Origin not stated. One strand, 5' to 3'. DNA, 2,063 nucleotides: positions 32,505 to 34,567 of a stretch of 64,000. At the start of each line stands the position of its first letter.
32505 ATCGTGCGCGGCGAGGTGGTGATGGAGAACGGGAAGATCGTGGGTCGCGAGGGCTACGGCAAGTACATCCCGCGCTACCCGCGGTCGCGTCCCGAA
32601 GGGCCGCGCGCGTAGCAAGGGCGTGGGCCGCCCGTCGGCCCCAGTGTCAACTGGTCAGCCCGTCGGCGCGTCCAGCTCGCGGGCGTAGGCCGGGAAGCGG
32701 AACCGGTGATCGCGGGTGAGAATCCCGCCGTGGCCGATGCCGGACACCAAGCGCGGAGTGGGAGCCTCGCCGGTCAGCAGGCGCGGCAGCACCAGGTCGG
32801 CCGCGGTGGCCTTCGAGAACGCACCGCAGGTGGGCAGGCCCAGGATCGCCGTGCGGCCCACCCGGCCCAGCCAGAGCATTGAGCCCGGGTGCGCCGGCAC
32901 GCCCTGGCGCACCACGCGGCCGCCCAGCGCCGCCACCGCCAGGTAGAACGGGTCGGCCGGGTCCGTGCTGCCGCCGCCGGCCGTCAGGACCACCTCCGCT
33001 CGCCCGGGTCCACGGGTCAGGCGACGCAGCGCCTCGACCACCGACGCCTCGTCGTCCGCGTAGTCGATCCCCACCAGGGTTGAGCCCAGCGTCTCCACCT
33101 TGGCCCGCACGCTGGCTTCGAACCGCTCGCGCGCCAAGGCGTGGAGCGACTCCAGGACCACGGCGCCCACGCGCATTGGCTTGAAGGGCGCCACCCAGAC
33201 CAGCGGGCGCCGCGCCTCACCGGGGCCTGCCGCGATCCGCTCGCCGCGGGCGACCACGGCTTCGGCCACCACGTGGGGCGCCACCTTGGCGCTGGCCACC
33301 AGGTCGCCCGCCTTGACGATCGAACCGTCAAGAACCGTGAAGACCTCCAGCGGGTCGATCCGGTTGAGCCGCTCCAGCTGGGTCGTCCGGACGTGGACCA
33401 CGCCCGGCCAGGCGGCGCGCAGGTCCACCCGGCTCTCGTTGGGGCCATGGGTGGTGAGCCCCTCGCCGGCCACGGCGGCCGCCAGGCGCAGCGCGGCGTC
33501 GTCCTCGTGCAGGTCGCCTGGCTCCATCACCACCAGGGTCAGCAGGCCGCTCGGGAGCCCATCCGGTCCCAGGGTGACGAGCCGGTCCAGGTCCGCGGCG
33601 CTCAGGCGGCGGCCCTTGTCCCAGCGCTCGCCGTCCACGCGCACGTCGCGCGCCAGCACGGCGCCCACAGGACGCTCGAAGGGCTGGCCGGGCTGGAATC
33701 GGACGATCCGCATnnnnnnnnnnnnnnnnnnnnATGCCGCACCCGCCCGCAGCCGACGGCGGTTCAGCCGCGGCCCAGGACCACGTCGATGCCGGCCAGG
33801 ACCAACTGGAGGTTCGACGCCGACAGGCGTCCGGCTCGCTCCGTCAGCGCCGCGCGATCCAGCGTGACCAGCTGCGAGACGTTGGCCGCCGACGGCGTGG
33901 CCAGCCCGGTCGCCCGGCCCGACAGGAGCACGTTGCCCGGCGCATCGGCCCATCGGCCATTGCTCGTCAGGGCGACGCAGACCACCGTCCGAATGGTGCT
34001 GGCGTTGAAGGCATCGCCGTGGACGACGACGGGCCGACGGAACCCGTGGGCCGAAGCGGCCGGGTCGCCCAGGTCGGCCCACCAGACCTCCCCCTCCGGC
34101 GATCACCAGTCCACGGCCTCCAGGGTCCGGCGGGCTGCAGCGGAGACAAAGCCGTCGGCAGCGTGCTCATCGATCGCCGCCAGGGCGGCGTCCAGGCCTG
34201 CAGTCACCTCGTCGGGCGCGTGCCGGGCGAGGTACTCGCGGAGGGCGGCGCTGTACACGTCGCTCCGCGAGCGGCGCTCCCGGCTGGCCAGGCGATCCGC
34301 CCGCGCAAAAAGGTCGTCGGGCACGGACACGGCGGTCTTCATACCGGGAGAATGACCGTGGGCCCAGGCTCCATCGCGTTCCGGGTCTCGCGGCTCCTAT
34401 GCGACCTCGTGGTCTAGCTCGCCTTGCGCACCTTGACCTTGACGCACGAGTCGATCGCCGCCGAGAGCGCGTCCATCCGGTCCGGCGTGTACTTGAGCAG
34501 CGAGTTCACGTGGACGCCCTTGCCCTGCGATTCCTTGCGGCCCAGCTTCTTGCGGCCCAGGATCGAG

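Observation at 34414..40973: Operon mixing an XDH-type (S-L-M) molybdenum hydroxylase with a bis-MGD DMSO-reductase-family molybdoenzyme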

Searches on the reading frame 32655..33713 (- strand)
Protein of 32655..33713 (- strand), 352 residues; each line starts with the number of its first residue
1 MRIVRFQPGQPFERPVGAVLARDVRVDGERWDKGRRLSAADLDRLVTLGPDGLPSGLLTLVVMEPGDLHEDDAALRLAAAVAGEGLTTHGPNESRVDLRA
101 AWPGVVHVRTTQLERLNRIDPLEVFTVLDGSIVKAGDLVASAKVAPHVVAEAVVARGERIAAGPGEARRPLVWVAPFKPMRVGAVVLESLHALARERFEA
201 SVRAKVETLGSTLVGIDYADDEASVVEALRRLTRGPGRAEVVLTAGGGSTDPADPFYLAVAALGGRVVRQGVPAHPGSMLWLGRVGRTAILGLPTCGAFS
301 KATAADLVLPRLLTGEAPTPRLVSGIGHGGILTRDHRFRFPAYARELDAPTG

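Call 24: search_protein_families(library=ncbifam, proteins=[window:32655-33713:-], max_evalue=0.001)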
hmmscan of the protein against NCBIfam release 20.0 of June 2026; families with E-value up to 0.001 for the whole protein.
window:32655-33713:- (352 aa): 4 families
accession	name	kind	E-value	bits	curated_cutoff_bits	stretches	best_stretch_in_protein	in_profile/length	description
NF011068.0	PRK14498.1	equivalog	3.3e-06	25.5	534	1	202-295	218-308/647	molybdopterin biosynthesis protein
NF007960.1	PRK10680.1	equivalog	0.00018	20.4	440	1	206-313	209-313/401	molybdopterin molybdotransferase MoeA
TIGR00177.1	molyb_syn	domain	0.00021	21.3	85.35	1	219-295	47-133/148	molybdenum cofactor synthesis domain-containing protein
NF011060.0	PRK14491.1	equivalog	0.00028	19.5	532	1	203-296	401-491/598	bifunctional molybdopterin-guanine dinucleotide biosynthesis adaptor protein MobB/molybdopterin molybdotransferase MoeA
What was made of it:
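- On MoeA (molybdopterin molybdotransferase), for the 32655-33713 gene: NCBIfam MoeA scores 20 bits against a cut-off of 440 (call 24).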

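Call 51: search_solved_structures(query=window:32655-33713:-, max_evalue=1)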
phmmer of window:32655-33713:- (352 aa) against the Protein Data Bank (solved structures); distinct sequences matched with E-value up to 1: 0.
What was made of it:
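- On MoeA (molybdopterin molybdotransferase), for the 32655-33713 gene: No PDB relative at E≤1 (call 51).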

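Call 53: search_protein_families(library=pfam, proteins=[window:32655-33713:-], max_evalue=0.1)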
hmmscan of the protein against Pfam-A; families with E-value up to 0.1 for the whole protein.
window:32655-33713:- (352 aa): 1 family
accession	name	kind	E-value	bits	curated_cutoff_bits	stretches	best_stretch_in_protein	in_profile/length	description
PF00994.29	MoCF_biosynth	-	8.4e-08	32.5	26.6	1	199-312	19-142/144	Probable molybdopterin binding domain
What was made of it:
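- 32655..33713 (-): MoCF_biosynth-domain 'molybdopterin-binding protein', the ancestral fourth gene of the S-L-M operon, displaced by the insertion. Pfam, 32.5 bits (call 53).
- On MoeA (molybdopterin molybdotransferase), for the 32655-33713 gene: Only MoCF_biosynth is found, at 32.5 bits (call 53).
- Checked: It is far below the MoeA cut-offs and has no PDB relative (calls 24, 51, 53).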

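Call 76: find_homologous_proteins(query=window:32655-33713:-, max_evalue=0.00001)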
Query window:32655-33713:- (352 aa): 2830 proteins with E <= 0.00001 among 8000 candidates; the best 120 are listed.
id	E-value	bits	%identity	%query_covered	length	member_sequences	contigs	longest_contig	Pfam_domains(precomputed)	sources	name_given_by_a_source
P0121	1.2e-223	760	100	100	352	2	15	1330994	PF00994.30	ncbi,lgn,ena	-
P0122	3.3e-183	627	83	100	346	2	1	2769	PF00994.30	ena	-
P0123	1.2e-182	625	82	100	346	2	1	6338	PF00994.30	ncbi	-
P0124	2.2e-182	624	82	100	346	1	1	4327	-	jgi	jgi:hypothetical protein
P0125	1.1e-178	612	80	100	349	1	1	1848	PF00994.30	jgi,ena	-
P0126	3.7e-177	607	81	100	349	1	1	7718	-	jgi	jgi:hypothetical protein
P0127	7.7e-176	602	80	100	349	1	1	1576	PF00994.30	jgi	-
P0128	2.3e-173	594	79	100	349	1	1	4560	-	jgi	jgi:hypothetical protein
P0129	4.0e-162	557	90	83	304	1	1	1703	PF00994.30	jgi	jgi:hypothetical protein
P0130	1.4e-143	496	69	100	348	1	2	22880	PF00994.30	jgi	jgi:hypothetical protein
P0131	4.1e-142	491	68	100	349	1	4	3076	-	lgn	-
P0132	6.0e-142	491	69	100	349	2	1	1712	PF00994.30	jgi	jgi:probable molybdopterin binding protein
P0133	6.2e-142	491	71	100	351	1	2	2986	PF00994.30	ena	-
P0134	1.5e-141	489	68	100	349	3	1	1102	PF00994.30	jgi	jgi:hypothetical protein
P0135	5.5e-141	488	69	100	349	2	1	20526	PF00994.30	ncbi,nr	ncbi:MAG TPA: hypothetical protein VFO73_04835 [Candidatus Limnocylindrales bacterium]|nr:hypothetic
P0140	1.3e-138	480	66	100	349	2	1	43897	PF00994.30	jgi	jgi:hypothetical protein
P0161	3.1e-136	472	69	100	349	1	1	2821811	PF00994.30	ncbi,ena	-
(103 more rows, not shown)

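Call 77: find_encoding_contigs(protein=P0161, flank=7000, max_places=1)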
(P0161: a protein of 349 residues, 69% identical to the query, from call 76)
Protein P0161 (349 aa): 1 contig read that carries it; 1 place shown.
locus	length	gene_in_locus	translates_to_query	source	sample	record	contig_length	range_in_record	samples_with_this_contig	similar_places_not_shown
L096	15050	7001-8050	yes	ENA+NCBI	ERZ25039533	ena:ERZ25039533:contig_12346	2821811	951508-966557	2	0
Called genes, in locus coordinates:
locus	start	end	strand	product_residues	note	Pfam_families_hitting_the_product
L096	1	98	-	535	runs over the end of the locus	PF00069:Pkinase, PF07714:PK_Tyr_Ser-Thr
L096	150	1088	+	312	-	-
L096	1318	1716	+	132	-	-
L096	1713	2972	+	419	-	PF00202:Aminotran_3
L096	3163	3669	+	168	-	PF00111:Fer2, PF01799:Fer2_2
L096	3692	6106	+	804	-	PF01315:Ald_Xan_dh_C, PF02738:MoCoBD_1, PF20256:MoCoBD_2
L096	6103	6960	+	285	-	PF00941:FAD_binding_5, PF03450:CO_deh_flav_C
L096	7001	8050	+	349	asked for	PF00994:MoCF_biosynth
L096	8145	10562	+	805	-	PF13424:TPR_12 (weak), PF17874:TPR_MalT (weak), PF13424:TPR_12, PF13374:TPR_10 (weak), PF13424:TPR_12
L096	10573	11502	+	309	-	PF13191:AAA_16 (weak), PF00004:AAA, PF07726:AAA_3 (faint), PF07728:AAA_5, PF13401:AAA_22 (weak)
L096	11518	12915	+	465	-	PF05762:VWA_CoxE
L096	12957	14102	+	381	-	PF02625:XdhC_CoxI, PF13478:XdhC_C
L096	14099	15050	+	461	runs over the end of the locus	PF01128:IspD (weak), PF12804:NTP_transf_3, PF08241:Methyltransf_11 (weak), PF08242:Methyltransf_12 (weak), PF13649:Methyltransf_25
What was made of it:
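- Closest known: Form II CoxL-type molybdenum hydroxylases. Same: Orthologous loci carry CoxD-, CoxE-, XdhC- and MocA-type maturation genes (call 77).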

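Call 78: find_encoding_contigs(protein=P0140, flank=7000, max_places=1)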
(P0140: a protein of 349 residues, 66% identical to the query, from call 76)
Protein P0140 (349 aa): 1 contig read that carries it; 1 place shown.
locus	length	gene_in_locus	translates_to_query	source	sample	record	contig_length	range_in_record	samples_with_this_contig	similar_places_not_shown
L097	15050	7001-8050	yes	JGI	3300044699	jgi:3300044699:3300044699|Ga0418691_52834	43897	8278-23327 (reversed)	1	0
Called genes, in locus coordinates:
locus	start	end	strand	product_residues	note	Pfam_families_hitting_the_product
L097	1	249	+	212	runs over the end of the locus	PF00294:PfkB (faint)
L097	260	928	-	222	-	PF02586:SRAP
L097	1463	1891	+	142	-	PF01694:Rhomboid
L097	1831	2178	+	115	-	PF01694:Rhomboid (weak)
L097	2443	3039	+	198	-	-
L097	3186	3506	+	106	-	PF00111:Fer2, PF01799:Fer2_2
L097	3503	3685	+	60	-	PF01799:Fer2_2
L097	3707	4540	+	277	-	PF01315:Ald_Xan_dh_C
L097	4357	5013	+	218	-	PF02738:MoCoBD_1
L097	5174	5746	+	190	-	PF20256:MoCoBD_2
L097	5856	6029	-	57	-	-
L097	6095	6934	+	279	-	PF00941:FAD_binding_5, PF03450:CO_deh_flav_C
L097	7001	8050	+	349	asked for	PF00994:MoCF_biosynth (weak)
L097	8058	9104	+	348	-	-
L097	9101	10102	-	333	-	-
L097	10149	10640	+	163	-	-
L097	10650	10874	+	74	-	-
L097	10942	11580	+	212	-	-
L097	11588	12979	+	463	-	PF05762:VWA_CoxE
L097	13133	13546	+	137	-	PF02625:XdhC_CoxI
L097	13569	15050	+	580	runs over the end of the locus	PF13478:XdhC_C, PF13489:Methyltransf_23 (faint), PF12804:NTP_transf_3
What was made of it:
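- L097 has the same core, with SRAP and rhomboid genes upstream as in the window (call 78).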

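Call 79: find_encoding_contigs(protein=P0126, flank=8000, max_places=2)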
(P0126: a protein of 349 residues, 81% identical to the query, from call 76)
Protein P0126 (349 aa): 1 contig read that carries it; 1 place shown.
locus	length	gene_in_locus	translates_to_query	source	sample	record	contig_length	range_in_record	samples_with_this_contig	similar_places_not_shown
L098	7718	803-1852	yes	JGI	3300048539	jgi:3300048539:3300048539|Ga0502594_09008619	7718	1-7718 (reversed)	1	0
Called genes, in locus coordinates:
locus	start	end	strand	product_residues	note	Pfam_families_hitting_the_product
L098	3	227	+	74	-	?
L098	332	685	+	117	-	-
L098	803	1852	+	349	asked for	-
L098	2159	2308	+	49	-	-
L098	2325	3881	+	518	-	PF00070:Pyr_redox (faint), PF00890:FAD_binding_2 (weak), PF01266:DAO, PF01494:FAD_binding_3 (faint), PF01593:Amino_oxidase, PF12831:FAD_oxidored, PF13450:NAD_binding_8, PF01266:DAO (weak), +1 more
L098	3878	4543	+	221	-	-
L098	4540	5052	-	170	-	PF04140:ICMT (weak), PF04191:PEMT (weak)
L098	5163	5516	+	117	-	PF07883:Cupin_2 (faint)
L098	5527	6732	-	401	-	PF07690:MFS_1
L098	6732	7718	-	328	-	?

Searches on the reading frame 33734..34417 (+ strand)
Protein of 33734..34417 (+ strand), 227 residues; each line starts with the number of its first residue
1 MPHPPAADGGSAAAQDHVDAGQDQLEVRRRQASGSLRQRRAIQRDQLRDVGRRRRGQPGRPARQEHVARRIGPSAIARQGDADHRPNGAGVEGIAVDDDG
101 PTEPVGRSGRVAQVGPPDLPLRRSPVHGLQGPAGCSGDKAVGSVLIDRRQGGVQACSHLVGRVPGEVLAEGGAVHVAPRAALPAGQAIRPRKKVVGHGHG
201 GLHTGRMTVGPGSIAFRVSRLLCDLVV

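Call 10: search_protein_families(library=pfam, proteins=[window:33734-34417:+], max_evalue=0.01)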
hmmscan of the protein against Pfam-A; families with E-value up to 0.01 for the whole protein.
window:33734-34417:+ (227 aa): 0 families

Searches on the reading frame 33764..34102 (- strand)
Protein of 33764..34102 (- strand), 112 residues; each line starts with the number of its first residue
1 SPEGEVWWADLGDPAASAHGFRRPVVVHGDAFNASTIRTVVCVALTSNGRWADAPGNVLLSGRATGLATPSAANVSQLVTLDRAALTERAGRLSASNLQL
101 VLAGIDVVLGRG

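Call 10: search_protein_families(library=pfam, proteins=[window:33764-34102:-], max_evalue=0.01)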
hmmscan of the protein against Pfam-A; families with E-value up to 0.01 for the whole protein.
window:33764-34102:- (112 aa): 1 family
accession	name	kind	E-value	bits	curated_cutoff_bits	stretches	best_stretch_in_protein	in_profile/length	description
PF02452.23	PemK_toxin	-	7.8e-19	68.3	23.1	1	4-108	3-108/109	PemK-like, MazF-like toxin of type II toxin-antitoxin system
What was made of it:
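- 33764..34102 (-): PemK/MazF toxin. Pfam PemK_toxin E=8e-19 (call 10).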

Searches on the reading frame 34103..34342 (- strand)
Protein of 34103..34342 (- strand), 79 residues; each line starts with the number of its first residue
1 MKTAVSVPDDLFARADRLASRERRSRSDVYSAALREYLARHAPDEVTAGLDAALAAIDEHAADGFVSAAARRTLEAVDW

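Call 53: search_protein_families(library=pfam, proteins=[window:34103-34342:-], max_evalue=0.1)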
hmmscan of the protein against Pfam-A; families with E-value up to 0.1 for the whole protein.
window:34103-34342:- (79 aa): 3 families
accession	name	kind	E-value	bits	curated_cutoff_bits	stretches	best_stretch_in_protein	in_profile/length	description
PF01402.27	RHH_1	-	2.4e-05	24.5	20.5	1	5-40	4-39/39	Ribbon-helix-helix protein, copG family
PF07878.17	RHH_5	-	0.0057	16.8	26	1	4-40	5-41/43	CopG-like RHH_1 or ribbon-helix-helix domain, RHH_5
PF09957.15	VapB_antitoxin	-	0.04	14.2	23.4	0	1-42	1-40/47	Bacterial antitoxin of type II TA system, VapB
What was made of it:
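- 34103..34342 (-): RHH antitoxin (MazE-like), part of the later insertion. Pfam RHH_1 (call 53).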
